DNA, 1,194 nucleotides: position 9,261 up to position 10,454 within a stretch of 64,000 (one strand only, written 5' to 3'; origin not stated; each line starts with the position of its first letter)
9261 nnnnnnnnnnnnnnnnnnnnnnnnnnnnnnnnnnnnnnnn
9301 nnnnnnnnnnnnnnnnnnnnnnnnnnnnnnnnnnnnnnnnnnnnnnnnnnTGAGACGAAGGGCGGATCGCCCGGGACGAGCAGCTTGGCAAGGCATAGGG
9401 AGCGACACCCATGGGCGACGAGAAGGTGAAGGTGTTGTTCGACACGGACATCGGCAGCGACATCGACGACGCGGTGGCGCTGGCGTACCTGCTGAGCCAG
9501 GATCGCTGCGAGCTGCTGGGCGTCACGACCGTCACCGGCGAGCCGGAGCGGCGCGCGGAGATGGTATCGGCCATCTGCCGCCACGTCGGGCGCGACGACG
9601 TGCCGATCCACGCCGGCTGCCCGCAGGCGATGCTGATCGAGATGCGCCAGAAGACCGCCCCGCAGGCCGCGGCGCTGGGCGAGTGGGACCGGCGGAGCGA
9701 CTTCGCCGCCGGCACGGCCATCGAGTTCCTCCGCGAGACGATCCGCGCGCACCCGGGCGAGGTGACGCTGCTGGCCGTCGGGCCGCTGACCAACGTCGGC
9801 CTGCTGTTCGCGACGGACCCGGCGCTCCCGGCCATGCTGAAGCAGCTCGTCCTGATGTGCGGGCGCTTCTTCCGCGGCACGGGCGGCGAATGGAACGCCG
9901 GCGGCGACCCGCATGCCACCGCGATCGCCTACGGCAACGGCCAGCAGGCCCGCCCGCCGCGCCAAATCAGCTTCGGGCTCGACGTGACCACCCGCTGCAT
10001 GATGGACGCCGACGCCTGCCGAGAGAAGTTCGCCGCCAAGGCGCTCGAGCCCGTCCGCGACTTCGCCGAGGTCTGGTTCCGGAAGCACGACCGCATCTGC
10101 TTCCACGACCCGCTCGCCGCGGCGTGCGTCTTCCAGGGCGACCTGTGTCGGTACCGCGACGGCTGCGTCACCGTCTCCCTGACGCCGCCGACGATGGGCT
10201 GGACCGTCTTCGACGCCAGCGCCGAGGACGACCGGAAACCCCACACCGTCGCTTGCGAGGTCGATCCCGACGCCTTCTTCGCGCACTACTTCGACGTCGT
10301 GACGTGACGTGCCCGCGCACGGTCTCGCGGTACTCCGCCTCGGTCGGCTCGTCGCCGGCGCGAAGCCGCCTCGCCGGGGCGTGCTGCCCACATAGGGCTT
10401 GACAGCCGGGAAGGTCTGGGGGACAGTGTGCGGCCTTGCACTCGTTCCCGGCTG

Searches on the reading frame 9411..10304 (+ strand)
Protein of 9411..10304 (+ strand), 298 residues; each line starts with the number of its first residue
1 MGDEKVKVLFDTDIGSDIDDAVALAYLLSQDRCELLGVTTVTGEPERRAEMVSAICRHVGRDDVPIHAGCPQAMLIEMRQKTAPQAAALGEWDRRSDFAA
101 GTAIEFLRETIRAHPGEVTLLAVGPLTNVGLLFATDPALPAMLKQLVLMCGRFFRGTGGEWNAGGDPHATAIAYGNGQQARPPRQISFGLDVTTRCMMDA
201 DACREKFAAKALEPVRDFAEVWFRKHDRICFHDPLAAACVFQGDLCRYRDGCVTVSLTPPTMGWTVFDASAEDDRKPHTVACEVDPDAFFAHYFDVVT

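Call 12: search_protein_families(library=pfam, proteins=[window:9411-10304:+])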
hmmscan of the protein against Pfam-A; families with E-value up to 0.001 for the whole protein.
window:9411-10304:+ (298 aa): 1 family
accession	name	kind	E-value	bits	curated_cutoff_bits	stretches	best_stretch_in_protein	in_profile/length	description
PF01156.24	IU_nuc_hydro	-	8e-51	173.9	34.2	1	8-290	1-296/297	Inosine-uridine preferring nucleoside hydrolase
